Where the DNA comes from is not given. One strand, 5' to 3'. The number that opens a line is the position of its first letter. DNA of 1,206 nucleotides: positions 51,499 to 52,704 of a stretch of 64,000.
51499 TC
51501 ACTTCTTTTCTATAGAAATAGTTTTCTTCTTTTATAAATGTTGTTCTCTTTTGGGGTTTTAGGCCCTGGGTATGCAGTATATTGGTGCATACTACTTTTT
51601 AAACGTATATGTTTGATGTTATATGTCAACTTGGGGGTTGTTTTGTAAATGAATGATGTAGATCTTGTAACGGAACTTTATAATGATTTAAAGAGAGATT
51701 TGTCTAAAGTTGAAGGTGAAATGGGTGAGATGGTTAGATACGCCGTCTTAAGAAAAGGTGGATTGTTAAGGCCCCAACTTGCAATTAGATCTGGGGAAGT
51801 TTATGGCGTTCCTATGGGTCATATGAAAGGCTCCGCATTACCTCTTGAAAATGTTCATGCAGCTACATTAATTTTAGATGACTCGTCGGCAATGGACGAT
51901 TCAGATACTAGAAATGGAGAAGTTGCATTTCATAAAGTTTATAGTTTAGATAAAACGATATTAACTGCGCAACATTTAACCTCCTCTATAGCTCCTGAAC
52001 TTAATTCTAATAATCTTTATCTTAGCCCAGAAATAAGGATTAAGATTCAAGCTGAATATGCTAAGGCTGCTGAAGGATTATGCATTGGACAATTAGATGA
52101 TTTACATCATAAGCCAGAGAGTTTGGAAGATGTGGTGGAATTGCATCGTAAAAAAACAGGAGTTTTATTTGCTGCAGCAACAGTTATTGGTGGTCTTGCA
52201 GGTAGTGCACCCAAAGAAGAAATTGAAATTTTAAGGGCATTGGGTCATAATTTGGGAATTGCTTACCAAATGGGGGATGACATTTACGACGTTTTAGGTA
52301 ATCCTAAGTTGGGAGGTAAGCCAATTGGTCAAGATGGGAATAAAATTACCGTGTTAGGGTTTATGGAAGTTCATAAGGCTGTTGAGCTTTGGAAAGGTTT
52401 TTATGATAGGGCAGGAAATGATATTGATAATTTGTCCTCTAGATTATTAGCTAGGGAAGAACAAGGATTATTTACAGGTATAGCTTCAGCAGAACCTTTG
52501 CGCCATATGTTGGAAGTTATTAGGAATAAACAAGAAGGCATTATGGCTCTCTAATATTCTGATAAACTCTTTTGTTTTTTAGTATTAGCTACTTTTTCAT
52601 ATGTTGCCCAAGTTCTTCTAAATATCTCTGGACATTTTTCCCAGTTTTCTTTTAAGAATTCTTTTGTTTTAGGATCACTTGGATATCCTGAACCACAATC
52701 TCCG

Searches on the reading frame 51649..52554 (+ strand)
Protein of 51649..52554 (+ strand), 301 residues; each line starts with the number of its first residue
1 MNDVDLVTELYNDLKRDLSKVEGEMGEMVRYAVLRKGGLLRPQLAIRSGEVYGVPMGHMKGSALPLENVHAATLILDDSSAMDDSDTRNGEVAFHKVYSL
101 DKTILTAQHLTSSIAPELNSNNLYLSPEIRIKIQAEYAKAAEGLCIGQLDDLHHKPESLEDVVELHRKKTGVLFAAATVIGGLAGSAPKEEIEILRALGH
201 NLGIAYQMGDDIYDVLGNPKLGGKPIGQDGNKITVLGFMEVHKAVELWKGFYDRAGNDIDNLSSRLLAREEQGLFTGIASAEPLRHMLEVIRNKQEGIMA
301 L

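Call 20: search_protein_families(library=pfam, proteins=[window:51649-52554:+], max_evalue=0.001)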
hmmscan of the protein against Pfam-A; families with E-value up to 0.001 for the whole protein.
window:51649-52554:+ (301 aa): 1 family
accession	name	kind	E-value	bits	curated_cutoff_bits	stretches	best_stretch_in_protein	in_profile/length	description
PF00348.22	polyprenyl_synt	-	2.6e-33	115.7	27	1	25-232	4-210/251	Polyprenyl synthetase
